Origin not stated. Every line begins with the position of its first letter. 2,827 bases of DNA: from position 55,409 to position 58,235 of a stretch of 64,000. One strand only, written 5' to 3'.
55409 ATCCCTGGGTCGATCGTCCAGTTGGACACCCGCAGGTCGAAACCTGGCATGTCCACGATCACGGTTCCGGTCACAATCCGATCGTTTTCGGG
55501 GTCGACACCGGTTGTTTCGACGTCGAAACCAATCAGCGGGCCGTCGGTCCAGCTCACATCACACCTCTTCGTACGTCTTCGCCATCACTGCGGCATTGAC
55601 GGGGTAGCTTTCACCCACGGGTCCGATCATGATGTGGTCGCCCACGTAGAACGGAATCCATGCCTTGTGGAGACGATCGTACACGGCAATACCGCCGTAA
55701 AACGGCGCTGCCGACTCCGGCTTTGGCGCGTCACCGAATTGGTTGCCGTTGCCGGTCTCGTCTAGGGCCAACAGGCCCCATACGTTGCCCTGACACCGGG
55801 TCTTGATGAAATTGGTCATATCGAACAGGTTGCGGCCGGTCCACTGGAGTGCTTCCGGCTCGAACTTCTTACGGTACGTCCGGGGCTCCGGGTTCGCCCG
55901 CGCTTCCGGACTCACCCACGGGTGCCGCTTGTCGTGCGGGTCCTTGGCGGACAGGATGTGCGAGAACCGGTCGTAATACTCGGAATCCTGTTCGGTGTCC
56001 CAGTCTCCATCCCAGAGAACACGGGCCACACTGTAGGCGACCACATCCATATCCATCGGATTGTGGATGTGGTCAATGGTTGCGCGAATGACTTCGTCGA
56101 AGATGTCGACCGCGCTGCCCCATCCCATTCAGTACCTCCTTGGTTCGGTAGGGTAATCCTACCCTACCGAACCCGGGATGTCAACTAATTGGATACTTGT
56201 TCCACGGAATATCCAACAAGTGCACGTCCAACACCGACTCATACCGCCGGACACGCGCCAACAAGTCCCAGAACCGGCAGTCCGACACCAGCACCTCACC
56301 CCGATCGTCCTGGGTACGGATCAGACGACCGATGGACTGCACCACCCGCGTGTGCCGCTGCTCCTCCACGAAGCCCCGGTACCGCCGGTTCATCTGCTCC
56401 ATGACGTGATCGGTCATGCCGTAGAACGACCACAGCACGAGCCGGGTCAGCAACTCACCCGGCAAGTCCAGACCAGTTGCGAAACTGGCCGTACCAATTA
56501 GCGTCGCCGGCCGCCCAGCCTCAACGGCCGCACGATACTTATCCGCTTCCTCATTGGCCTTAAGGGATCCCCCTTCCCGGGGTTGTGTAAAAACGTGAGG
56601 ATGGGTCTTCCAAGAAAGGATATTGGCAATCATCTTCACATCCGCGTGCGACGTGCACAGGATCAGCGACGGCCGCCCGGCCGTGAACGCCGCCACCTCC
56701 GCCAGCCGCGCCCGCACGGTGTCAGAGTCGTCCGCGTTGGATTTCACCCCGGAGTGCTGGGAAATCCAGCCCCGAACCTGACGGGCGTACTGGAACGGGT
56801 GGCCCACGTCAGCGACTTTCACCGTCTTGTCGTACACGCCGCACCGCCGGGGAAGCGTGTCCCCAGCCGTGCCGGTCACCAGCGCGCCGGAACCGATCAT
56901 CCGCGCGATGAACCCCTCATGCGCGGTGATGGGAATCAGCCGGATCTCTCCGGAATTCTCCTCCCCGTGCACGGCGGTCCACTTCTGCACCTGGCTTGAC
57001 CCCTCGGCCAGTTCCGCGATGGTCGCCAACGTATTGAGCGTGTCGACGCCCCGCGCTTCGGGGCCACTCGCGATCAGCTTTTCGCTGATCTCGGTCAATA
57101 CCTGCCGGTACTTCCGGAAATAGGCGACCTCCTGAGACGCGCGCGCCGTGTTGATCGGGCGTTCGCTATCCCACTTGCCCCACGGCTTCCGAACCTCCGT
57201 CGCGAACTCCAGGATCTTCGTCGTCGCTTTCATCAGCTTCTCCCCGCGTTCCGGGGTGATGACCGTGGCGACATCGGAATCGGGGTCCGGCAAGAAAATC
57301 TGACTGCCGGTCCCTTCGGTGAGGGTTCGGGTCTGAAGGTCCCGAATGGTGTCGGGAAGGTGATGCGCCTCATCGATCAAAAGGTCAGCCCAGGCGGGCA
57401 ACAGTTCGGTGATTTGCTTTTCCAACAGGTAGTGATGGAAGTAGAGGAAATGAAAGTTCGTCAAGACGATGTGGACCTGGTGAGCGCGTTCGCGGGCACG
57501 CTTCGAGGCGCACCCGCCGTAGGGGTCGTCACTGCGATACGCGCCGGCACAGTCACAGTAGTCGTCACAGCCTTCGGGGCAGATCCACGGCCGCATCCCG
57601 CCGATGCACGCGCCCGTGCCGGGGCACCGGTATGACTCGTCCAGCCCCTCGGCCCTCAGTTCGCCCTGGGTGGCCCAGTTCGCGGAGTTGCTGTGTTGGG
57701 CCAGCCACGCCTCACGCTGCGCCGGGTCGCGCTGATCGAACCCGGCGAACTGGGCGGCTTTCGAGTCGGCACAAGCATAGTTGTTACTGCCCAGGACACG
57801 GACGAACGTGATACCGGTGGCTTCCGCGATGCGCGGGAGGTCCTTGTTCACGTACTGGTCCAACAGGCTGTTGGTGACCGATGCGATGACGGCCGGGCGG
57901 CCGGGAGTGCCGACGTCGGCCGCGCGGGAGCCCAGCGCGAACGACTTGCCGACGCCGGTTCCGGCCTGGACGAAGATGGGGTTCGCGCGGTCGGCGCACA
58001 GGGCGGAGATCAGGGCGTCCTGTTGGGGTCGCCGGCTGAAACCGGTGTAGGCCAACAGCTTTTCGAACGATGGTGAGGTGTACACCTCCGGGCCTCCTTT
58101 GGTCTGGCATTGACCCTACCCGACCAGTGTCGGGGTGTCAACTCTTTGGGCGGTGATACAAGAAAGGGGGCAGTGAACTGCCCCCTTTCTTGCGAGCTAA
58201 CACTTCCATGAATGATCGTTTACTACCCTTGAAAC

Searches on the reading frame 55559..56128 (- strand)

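Call 34: search_protein_families(library=pfam, proteins=[window:55559-56128:-], max_evalue=0.001)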
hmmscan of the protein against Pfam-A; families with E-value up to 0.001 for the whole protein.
window:55559-56128:- (189 aa): 0 families

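Call 58: search_protein_families(library=phrogs, proteins=[window:55559-56128:-], max_evalue=0.001)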
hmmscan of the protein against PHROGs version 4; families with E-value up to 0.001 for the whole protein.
window:55559-56128:- (189 aa): 2 families
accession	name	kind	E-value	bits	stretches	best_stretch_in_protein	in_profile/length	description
phrog_1810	-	unknown function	9.5e-12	46.2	1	81-189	6-92/166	-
phrog_11183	-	unknown function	0.00011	23.6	1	1-57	1-56/177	-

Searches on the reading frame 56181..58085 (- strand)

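Call 34: search_protein_families(library=pfam, proteins=[window:56181-58085:-], max_evalue=0.001)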
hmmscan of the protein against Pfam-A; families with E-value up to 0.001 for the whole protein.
window:56181-58085:- (634 aa): 2 families
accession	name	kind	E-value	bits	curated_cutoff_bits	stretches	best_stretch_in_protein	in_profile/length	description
PF13307.12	Helicase_C_2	-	1.1e-13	52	25.3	1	473-607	12-156/170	Helicase C-terminal domain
PF00270.35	DEAD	-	0.00021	21.5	26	0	20-102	2-84/167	DEAD/DEAH box helicase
